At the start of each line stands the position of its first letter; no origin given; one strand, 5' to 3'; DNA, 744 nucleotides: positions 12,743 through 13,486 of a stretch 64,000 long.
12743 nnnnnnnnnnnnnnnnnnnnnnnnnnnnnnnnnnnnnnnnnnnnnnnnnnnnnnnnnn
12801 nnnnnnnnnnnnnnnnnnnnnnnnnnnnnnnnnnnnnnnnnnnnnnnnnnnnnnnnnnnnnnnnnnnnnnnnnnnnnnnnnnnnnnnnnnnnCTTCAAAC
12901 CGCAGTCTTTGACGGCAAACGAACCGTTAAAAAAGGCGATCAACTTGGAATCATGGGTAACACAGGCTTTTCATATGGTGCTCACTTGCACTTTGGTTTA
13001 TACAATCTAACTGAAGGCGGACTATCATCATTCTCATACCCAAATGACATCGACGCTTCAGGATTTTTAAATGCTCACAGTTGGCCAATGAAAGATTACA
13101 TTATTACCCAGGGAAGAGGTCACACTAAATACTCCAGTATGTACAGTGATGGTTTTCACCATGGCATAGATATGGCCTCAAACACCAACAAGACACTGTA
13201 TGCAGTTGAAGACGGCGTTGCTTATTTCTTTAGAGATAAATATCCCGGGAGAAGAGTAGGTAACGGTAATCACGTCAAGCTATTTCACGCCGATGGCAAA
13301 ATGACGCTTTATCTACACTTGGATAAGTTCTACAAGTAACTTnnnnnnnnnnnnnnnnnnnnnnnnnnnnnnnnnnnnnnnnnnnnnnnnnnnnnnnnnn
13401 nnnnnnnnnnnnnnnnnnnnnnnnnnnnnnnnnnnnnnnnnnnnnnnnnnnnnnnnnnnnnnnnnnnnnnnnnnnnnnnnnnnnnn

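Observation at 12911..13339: Apparent circular permutation of the M23/LytM domain in the FtsEX-associated coiled-coil hydrolase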

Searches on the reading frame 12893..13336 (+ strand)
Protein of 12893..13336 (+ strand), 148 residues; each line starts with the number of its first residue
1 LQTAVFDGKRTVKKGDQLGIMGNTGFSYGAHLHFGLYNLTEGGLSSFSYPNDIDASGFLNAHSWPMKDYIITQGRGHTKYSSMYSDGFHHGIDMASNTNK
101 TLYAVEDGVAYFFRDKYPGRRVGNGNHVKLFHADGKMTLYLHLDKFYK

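Call 20: search_protein_representatives(protein=window:12896-13336:+)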
Query: 147 residues. Proteins with E-value up to 0.001 (for the whole library): 6374; up to 1e-10: 59; up to 1e-30: 4. The best 150 are listed.
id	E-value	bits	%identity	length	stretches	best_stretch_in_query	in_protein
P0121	2.5e-49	183.5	68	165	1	2-142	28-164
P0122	6.6e-45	169.1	66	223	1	3-142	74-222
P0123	3.2e-39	150.6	56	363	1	3-142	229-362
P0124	6.6e-37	143.1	60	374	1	3-142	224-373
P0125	1.4e-30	122.6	55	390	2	60-142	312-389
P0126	7.0e-30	120.3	53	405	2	60-142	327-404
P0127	3.8e-29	117.9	57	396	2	59-142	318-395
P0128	1.5e-27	112.8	54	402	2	59-142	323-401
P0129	2.9e-27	111.8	50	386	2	52-142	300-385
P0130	1.7e-26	109.4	52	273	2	61-142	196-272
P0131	3.6e-26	108.3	53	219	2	60-142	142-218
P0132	9.1e-26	107.0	53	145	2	44-142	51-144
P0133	1.1e-25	106.8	54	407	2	61-142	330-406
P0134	3.9e-24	101.7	50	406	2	49-142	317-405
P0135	3.9e-23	98.4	47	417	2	60-142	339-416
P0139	1.1e-19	87.2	48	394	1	9-142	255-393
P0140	6.8e-18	81.4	50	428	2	62-142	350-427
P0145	2.0e-14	70.2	42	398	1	8-142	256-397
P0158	3.0e-12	63.1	39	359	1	6-142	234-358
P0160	5.0e-12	62.4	40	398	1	9-142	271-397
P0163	9.0e-12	61.5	44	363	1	10-142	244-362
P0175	5.9e-11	58.9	38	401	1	4-142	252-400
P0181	1.1e-10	58.0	43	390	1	9-143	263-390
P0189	2.1e-10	57.1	41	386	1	10-142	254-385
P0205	7.1e-10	55.4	45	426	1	4-142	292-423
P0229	1.9e-09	54.0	44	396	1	9-142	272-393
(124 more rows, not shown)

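Call 26: search_protein_families(library=pfam, proteins=[window:12893-13336:+], max_evalue=0.01)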
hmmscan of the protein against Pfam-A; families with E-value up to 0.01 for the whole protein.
seq(148 aa): 1 family
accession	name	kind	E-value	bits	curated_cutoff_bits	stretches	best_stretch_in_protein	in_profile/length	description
PF01551.29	Peptidase_M23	-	1.9e-17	63.7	28.7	2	88-146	2-55/96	Peptidase family M23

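Call 28: list_cluster_members(proteins=[P0139, P0145, P0158, P0160, P0163, P0175, P0181, P0189, P0205, P0229])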
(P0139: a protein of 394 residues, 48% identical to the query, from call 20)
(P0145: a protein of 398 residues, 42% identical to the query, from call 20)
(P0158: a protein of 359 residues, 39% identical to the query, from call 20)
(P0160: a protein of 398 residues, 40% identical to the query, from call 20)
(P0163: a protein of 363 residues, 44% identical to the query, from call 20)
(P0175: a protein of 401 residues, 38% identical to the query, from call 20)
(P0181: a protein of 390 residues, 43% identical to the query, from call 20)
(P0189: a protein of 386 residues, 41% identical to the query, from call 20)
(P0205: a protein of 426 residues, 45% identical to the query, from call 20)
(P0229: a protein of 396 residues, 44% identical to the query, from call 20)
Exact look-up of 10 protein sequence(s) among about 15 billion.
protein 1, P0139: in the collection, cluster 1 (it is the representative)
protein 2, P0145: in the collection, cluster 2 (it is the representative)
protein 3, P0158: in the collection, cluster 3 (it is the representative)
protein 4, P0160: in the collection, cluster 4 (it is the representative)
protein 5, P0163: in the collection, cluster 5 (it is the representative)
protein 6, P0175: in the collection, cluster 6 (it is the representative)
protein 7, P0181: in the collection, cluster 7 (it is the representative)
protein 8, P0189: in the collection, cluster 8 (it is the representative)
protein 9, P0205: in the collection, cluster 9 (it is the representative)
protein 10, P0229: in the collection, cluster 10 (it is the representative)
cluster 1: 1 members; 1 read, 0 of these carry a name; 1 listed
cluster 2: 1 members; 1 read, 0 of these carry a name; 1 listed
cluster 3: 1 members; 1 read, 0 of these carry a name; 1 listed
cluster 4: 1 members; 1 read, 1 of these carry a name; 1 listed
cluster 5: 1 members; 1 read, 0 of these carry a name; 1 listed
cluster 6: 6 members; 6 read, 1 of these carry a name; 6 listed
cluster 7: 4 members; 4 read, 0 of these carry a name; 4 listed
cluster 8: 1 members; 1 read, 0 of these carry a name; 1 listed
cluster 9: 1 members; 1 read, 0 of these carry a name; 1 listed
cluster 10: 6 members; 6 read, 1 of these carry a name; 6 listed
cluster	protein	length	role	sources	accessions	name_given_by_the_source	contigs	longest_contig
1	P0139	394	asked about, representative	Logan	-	-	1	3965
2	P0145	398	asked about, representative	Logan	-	-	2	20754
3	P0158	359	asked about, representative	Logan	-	-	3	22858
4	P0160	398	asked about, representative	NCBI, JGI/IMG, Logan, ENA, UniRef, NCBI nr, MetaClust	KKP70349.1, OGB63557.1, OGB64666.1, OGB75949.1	hypothetical protein A2X44_01395 [candidate division CPR3 bacterium GWF2_35_18] | Peptidase M23 n=1 Tax=candidate division CPR3 bacterium GW2011_GWF2_35_18 TaxID=1618350 ... | MAG: Peptidase M23 [candidate division CPR3 bacterium GW2011_GWF2_35_18]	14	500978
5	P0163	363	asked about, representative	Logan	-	-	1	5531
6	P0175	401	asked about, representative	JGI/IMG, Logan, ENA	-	septal ring factor EnvC (AmiA/AmiB activator)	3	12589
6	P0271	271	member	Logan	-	-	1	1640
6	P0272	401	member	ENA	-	-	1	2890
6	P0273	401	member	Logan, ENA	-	-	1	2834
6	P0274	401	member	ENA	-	-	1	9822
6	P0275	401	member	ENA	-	-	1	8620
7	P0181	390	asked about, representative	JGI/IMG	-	-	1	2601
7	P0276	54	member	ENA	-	-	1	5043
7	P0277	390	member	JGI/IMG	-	-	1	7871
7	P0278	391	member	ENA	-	-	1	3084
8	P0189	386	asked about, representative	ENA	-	-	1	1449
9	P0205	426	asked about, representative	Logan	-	-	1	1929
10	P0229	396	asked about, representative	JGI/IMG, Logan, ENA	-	-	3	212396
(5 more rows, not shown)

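Call 38: predict_structure(alignment_id=A2)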
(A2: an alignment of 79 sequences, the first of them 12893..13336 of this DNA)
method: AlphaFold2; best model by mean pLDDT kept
length: 148 residues; sequences in the alignment: 79
mean_pLDDT: 94.2   pTM: 0.90
mean pLDDT of the five models: 94.2, 94.1, 93.5, 92.5, 91.9
residues with pLDDT >= 90: 125; 70-90: 21; 50-70: 2; < 50: 0
segments of 3 or more residues with pLDDT < 50: none
pLDDT, mean of each block of 10 residues (from residue 1): 86 98 91 98 92 97 95 95 93 95 98 90 91 98 95
secondary structure, 60 per line:
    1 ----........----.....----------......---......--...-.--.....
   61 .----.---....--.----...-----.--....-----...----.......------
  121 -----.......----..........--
elements in order: E5-12 E17-21 E32-37 H41-46 H56-61 E70-73 E92-95 E101-103 E108-114 E126-132 E137-146

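Call 40: fold_search(model_id=the predicted structure, library=pdb)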
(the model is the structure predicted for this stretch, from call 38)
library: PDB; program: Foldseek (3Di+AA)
matches with E <= 10: 91; with E <= 0.001: 0
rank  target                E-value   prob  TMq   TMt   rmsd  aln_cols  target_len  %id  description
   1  8axw                  2.0e+00  0.04  0.22  0.20  13.1       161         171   10  The structure of mouse AsterC (GramD1c) with Ezetimibe (released 2023-09-13)
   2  1ud9_D                2.3e+00  0.02  0.14  0.11  12.1       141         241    9  Crystal Structure of Proliferating Cell Nuclear Antigen (PCNA) Homolog From Sulfolobus tokodaii (released 2004-06-15)
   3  6htw_B                2.6e+00  0.01  0.14  0.08  18.3       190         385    9  Crystal structure of an ancient sequence-reconstructed Elongation factor Tu (node 184) (released 2019-10-23)
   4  1dlp_F                2.7e+00  0.02  0.16  0.13  12.5       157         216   12  STRUCTURAL CHARACTERIZATION OF THE NATIVE FETUIN-BINDING PROTEIN SCILLA CAMPANULATA AGGLUTININ (SCAFET): A NOVEL TWO-D (released 2000-02-10)
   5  3no8_A                2.7e+00  0.01  0.13  0.12  13.5       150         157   15  Crystal structure of the PHR domain from human BTBD2 Protein (released 2010-08-25)
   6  6d2c_A                2.7e+00  0.01  0.16  0.11  16.9       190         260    9  Structure of Ulvan lyase from Nonlaben Ulvanivorans- NLR48 (released 2018-06-06)
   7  2vnl                  2.9e+00  0.02  0.16  0.16  11.0       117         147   10  MUTANT Y108Wdel OF THE HEADBINDING DOMAIN OF PHAGE P22 TAILSPIKE C- TERMINally fused to ISOLEUCINE ZIPPER pIIGCN4 (chime (released 2009-02-10)
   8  5mlc_V                3.3e+00  0.05  0.13  0.21  10.0        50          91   16  Cryo-EM structure of the spinach chloroplast ribosome reveals the location of plastid-specific ribosomal proteins and  (released 2016-12-28)
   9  6n44_F                3.3e+00  0.01  0.16  0.17  13.5       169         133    9  Sheep Galectin-11 (LGALS11) complex with glycerol (released 2020-05-20)
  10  3n1f_C                3.5e+00  0.01  0.14  0.18  15.2       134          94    7  Crystal Structure of IhhN bound to CDOFn3 (released 2010-06-02)
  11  8eui_V                3.5e+00  0.01  0.12  0.13  14.0       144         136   10  Ytm1 associated nascent 60S ribosome (-fkbp39) State 3 (released 2022-11-30)
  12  8fkt_LH               3.7e+00  0.02  0.13  0.15  16.0        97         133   10  Human nucleolar pre-60S ribosomal subunit (State C1) (released 2023-07-12)
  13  7oya_X1               3.9e+00  0.02  0.14  0.18  16.4        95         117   15  Cryo-EM structure of the 1 hpf zebrafish embryo 80S ribosome (released 2022-07-13)
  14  6kac_P                3.9e+00  0.01  0.16  0.13  15.7       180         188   10  Cryo-EM structure of the C2S2-type PSII-LHCII supercomplex from Chlamydomonas reihardtii (released 2019-10-23)
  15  7oyc_X1               4.4e+00  0.05  0.13  0.16   8.8        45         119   13  Cryo-EM structure of the Xenopus egg 80S ribosome (released 2022-07-20)
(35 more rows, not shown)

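Call 45: fold_search(model_id=the predicted structure, library=viral)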
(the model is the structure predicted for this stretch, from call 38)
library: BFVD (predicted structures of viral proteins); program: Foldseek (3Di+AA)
matches with E <= 10: 185; with E <= 0.001: 1
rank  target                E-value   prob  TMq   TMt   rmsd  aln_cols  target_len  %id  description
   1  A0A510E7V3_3          1.5e-04  1.00  0.61  0.09   5.4       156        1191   20  (no name in the UniProt tables at hand)
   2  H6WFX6                2.2e-02  0.99  0.48  0.09   5.6       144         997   20  Virion structural protein and packaging [Cyanophage S-TIM5]
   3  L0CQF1                8.9e-02  0.97  0.55  0.10   6.2       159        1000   12  Internal virion protein [Synechococcus phage P60]
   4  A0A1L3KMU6            4.8e-01  0.02  0.11  0.05  23.4       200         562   10  Glycoprotein [Hubei rhabdo-like virus 6]
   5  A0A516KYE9            5.1e-01  0.04  0.18  0.16  14.5       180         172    9  (no name in the UniProt tables at hand)
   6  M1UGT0                5.4e-01  0.04  0.18  0.13  16.1       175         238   12  Uncharacterized protein [Cyanophage SS120-1]
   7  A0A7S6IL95            7.4e-01  0.04  0.19  0.15  14.5       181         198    8  (no name in the UniProt tables at hand)
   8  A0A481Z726            8.2e-01  0.02  0.16  0.12  17.9       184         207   10  RPB3 subunit of eukaryotic RNA polymerase II [Pithovirus LCPAC104]
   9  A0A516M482            8.2e-01  0.02  0.16  0.07  15.2       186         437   11  (no name in the UniProt tables at hand)
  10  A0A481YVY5            8.7e-01  0.08  0.22  0.05  17.7       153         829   11  Uncharacterized protein [Marseillevirus LCMAC102]
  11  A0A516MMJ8            8.7e-01  0.03  0.18  0.16  15.3       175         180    7  (no name in the UniProt tables at hand)
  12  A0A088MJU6            1.1e+00  0.03  0.16  0.12  13.8       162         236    9  Uncharacterized protein [Rose leaf rosette-associated virus]
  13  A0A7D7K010            1.3e+00  0.02  0.15  0.05  17.6       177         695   10  (no name in the UniProt tables at hand)
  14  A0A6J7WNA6            1.4e+00  0.02  0.14  0.08  12.2       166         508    6  Bacteriophage lambda, Stf, side tail fibre-repeat-2 [uncultured Caudovirales phage]
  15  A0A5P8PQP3            1.5e+00  0.03  0.19  0.09  18.4       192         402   11  Virion structural protein [Pseudomonas phage Quinobequin-P09]
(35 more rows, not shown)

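Call 48: find_homologous_proteins(query=P0229, max_evalue=1e-10)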
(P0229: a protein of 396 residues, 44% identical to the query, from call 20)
Query P0229 (396 aa): 4185 proteins with E <= 1e-10 among 8000 candidates; the best 120 are listed.
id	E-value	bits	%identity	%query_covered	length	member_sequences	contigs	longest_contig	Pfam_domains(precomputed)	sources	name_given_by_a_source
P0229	2.9e-246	834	100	100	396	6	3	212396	PF11932.14,PF01551.30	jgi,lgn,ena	-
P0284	9.3e-119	415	53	98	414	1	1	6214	PF01551.30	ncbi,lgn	-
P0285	1.5e-88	316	45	95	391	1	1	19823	PF01551.30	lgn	-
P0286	3.6e-57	212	37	97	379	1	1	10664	PF01551.30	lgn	-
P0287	1.1e-56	211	36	97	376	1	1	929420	PF01551.30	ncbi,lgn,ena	-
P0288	2.5e-56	210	36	98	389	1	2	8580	PF01551.30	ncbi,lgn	-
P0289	5.8e-55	205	36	98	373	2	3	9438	PF01551.30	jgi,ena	-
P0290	2.6e-54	203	36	98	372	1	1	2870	PF01551.30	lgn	-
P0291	8.8e-54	201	36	98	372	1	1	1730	PF01551.30,PF24568.2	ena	-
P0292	1.7e-52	197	37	95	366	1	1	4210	PF01551.30,PF24568.2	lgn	-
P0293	2.9e-52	196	37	90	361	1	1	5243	PF01551.30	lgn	-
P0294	1.0e-51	195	37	90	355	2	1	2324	PF01551.30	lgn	-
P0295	2.2e-51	193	34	81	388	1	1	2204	PF01551.30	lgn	-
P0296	7.3e-51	192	36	98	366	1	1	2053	PF01551.30,PF27881.1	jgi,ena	-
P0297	1.9e-49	187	35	98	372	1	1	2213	PF01551.30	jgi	-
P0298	2.6e-49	187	34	98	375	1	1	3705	PF01551.30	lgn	-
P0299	2.0e-48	184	36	100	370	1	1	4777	PF01551.30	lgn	-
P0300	4.8e-48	182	38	82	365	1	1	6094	PF01551.30,PF24568.2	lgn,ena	-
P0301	6.3e-48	182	36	91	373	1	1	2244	PF01551.30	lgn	-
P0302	7.4e-48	182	31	99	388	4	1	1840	PF01551.30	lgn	-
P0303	1.8e-47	181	35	95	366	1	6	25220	PF01551.30,PF24568.2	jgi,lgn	-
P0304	3.0e-47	180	34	92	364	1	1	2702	PF01551.30,PF24568.2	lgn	-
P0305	4.4e-47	179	35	90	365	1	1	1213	PF01551.30,PF24568.2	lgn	-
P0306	1.5e-46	178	36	97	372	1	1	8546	PF01551.30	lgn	-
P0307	3.7e-46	176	34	100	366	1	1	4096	PF01551.30,PF24568.2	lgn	-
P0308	6.3e-46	176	34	97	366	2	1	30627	PF01551.30,PF24568.2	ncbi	-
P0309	8.9e-46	175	36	97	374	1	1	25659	PF01551.30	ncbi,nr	ncbi:MAG: Peptidase [Candidatus Berkelbacteria bacterium]|nr:Peptidase [Candidatus Berkelbacteria ba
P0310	9.0e-46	175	34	96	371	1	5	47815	PF01551.30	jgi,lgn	-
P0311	1.1e-45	175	34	90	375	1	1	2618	PF01551.30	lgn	-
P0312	1.8e-45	174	35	98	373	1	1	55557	PF01551.30,PF24568.2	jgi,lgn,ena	-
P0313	6.0e-45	172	34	98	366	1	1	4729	PF01551.30,PF24568.2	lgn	-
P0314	9.2e-45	172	36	88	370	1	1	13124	PF01551.30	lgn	-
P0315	2.1e-44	171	35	97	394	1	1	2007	PF01551.30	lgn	-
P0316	5.2e-44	169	34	94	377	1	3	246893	PF01551.30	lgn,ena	-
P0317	7.9e-44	169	36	98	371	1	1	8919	PF01551.30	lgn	-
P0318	7.9e-44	169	35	95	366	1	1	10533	PF01551.30,PF24568.2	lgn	-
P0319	1.4e-43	168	33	95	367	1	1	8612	PF01551.30,PF24568.2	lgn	-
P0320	2.1e-43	167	33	98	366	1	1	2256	PF01551.30,PF24568.2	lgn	-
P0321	8.0e-43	165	34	99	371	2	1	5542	PF01551.30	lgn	-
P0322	1.2e-42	165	35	88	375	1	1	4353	PF01551.30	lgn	-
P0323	1.0e-41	162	36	99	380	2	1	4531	PF01551.30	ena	-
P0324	4.5e-41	160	32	79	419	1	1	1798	PF01551.30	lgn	-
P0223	8.2e-38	149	44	32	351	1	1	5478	PF01551.30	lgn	-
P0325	1.8e-34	138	32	86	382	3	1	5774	PF01551.30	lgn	-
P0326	7.5e-31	126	30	90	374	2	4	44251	PF01551.30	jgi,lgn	jgi:septal ring factor EnvC (AmiA/AmiB activator)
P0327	1.1e-29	122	29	99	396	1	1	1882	PF01551.30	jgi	-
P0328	5.0e-29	120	25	98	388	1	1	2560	PF01551.30,PF24568.2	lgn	-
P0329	6.0e-29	120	28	100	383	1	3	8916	PF01551.30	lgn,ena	-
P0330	1.3e-27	115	26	96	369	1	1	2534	PF11932.14,PF01551.30,PF24568.2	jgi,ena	-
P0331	1.6e-27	115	26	99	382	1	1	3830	PF01551.30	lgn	-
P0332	6.1e-27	113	24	91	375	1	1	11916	PF11932.14,PF01551.30,PF24568.2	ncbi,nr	ncbi:MAG: peptidoglycan DD-metalloendopeptidase family protein [Syntrophomonadaceae bacterium]|nr:pe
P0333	6.1e-27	113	28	92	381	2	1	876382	PF01551.30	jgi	jgi:septal ring factor EnvC (AmiA/AmiB activator)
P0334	1.2e-26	112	73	10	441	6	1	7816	PF01551.30,PF24568.2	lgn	-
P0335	1.3e-26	112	24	91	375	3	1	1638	PF11932.14,PF01551.30,PF24568.2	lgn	-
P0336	1.4e-26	112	73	10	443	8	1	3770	PF01551.30,PF24568.2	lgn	-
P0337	3.7e-26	111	28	85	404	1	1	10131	PF01551.30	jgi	-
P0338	1.6e-25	108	28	96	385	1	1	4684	PF01551.30,PF24568.2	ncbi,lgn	-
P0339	2.9e-25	108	28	97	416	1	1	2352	PF01551.30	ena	-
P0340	1.1e-24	106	23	89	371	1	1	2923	PF01551.30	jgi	-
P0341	1.4e-24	105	24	98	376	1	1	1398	PF01551.30,PF24568.2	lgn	-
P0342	2.6e-24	104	24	72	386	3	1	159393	PF01551.30,PF24568.2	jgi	-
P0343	3.0e-24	104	27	96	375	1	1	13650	PF01551.30,PF24568.2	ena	-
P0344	7.1e-24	103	23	81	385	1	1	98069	PF01551.30,PF24568.2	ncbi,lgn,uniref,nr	ncbi:Septal ring factor EnvC, activator of murein hydrolases AmiA and AmiB [Thermosyntropha lipolyti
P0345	1.7e-23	102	26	96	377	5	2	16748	PF01551.30,PF24568.2,PF07889.18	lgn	-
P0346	3.0e-23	101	26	96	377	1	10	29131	PF01551.30,PF24568.2,PF07889.18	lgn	-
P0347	3.0e-23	101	23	96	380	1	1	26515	PF01551.30,PF24568.2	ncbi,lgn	ncbi:MAG: murein hydrolase activator EnvC family protein [Deltaproteobacteria bacterium]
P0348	4.1e-23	100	26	97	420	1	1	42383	PF01551.30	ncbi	-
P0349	6.7e-23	100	27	98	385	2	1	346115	PF01551.30,PF24568.2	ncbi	ncbi:MAG: murein hydrolase activator EnvC family protein [Bacillota bacterium]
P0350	1.1e-22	99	25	97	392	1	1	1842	PF01551.30,PF24568.2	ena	-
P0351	1.2e-22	99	27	98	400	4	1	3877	PF01551.30,PF24568.2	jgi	jgi:peptidoglycan hydrolase CwlO-like protein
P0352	1.6e-22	99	27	87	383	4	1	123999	PF01551.30,PF24568.2,PF24161.2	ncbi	-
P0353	2.4e-22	98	25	99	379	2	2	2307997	PF01551.30,PF24568.2,PF28019.1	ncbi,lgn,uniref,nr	ncbi:septal ring factor EnvC (AmiA/AmiB activator) [Keratinibaculum paraultunense]|uniref:Septal rin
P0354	4.1e-22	97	29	97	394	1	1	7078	PF01551.30,PF27881.1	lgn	-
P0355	4.5e-22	97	23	96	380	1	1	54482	PF01551.30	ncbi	-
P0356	4.5e-22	97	23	96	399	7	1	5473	PF01551.30,PF04518.18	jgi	-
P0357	6.0e-22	97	60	12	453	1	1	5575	PF01551.30,PF24568.2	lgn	-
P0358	7.6e-22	96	23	97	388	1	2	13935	PF11932.14,PF01551.30,PF24568.2,PF24161.2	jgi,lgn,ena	-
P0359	1.4e-21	95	25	97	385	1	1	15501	PF01551.30,PF24568.2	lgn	-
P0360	1.7e-21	95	66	11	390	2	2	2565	PF27870.1,PF01551.30,PF24568.2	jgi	jgi:murein DD-endopeptidase MepM/ murein hydrolase activator NlpD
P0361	2.2e-21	95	24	90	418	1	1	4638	PF01551.30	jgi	jgi:murein DD-endopeptidase MepM/ murein hydrolase activator NlpD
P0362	2.8e-21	94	26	85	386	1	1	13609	PF01551.30,PF24568.2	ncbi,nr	ncbi:peptidoglycan DD-metalloendopeptidase family protein [bacterium]|nr:peptidoglycan DD-metalloend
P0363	3.0e-21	94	23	98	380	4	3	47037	PF01551.30,PF24568.2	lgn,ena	-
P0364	3.5e-21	94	39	26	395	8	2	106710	PF01551.30,PF24568.2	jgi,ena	-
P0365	3.6e-21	94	23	97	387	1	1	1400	PF01551.30,PF24568.2,PF07889.18,PF24161.2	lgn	-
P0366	4.6e-21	94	26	87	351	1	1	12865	PF11932.14,PF01551.30,PF24568.2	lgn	-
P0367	4.6e-21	94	57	11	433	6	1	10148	PF01551.30,PF24568.2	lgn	-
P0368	4.7e-21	94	26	99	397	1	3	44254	PF11932.14,PF01551.30,PF24568.2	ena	-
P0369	5.3e-21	94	28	96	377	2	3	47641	PF01551.30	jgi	jgi:murein DD-endopeptidase MepM/ murein hydrolase activator NlpD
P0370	5.7e-21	93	25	97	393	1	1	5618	PF01551.30,PF24568.2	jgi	-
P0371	8.1e-21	93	25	97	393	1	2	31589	PF01551.30,PF24568.2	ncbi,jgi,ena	jgi:murein DD-endopeptidase MepM/ murein hydrolase activator NlpD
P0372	9.4e-21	93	25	97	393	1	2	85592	PF01551.30,PF24568.2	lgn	-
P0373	9.8e-21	93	25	97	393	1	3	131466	PF01551.30,PF24568.2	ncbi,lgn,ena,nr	ncbi:hypothetical protein ES705_01027 [subsurface metagenome]|nr:peptidoglycan DD-metalloendopeptida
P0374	1.0e-20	93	25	97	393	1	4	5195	PF01551.30,PF24568.2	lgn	-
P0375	1.2e-20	92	25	97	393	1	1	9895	PF01551.30,PF24568.2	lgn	-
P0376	1.2e-20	92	25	98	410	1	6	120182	PF01551.30,PF24568.2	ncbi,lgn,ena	ncbi:MAG: peptidoglycan DD-metalloendopeptidase family protein [Patescibacteria group bacterium]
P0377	1.3e-20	92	25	97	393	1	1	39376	PF01551.30,PF24568.2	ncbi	-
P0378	1.3e-20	92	24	75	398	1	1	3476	PF01551.30,PF24568.2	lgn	-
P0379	1.3e-20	92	53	14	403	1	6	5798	PF01551.30,PF24568.2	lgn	-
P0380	1.3e-20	92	65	10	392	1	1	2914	PF01551.30,PF24568.2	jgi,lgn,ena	-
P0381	1.3e-20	92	25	97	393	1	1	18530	PF01551.30,PF24568.2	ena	-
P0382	1.5e-20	92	66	11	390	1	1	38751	PF01551.30,PF24568.2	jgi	jgi:murein DD-endopeptidase MepM/ murein hydrolase activator NlpD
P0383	1.6e-20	92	25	99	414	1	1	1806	PF01551.30,PF24568.2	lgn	-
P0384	1.7e-20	92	24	97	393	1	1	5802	PF01551.30,PF24568.2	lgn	-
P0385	1.8e-20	92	25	97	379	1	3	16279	PF01551.30,PF24568.2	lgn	-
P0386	1.8e-20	92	24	97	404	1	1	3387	PF01551.30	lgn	-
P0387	2.0e-20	92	76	10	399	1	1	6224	PF01551.30,PF24568.2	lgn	-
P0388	2.2e-20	92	24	90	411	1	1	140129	PF01551.30,PF24568.2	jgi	jgi:murein DD-endopeptidase MepM/ murein hydrolase activator NlpD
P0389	2.2e-20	91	24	100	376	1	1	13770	PF01551.30,PF24568.2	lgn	-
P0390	2.3e-20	91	42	15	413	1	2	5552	PF01551.30,PF06810.18,PF24568.2,PF28019.1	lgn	-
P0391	2.4e-20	91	28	83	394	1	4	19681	PF01551.30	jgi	jgi:murein DD-endopeptidase MepM/ murein hydrolase activator NlpD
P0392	2.4e-20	91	66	10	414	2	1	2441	PF01551.30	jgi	jgi:murein DD-endopeptidase MepM/ murein hydrolase activator NlpD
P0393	2.4e-20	91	23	99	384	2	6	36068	PF01551.30,PF24568.2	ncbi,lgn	ncbi:MAG: murein hydrolase activator EnvC family protein [Bacillota bacterium]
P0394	2.4e-20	91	25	97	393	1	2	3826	PF01551.30,PF24568.2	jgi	-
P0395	2.7e-20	91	23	96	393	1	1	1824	PF01551.30,PF24568.2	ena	-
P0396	2.7e-20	91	69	10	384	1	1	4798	PF01551.30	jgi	jgi:murein DD-endopeptidase MepM/ murein hydrolase activator NlpD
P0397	2.8e-20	91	26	91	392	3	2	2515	PF01551.30,PF24568.2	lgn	-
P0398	2.8e-20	91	65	10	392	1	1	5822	PF01551.30,PF24568.2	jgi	jgi:murein DD-endopeptidase MepM/ murein hydrolase activator NlpD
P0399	2.9e-20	91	68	10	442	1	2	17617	PF01551.30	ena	-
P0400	3.0e-20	91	27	74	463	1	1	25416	PF01551.30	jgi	jgi:murein DD-endopeptidase MepM/ murein hydrolase activator NlpD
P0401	3.1e-20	91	26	96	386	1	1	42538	PF01551.30,PF24568.2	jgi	jgi:murein DD-endopeptidase MepM/ murein hydrolase activator NlpD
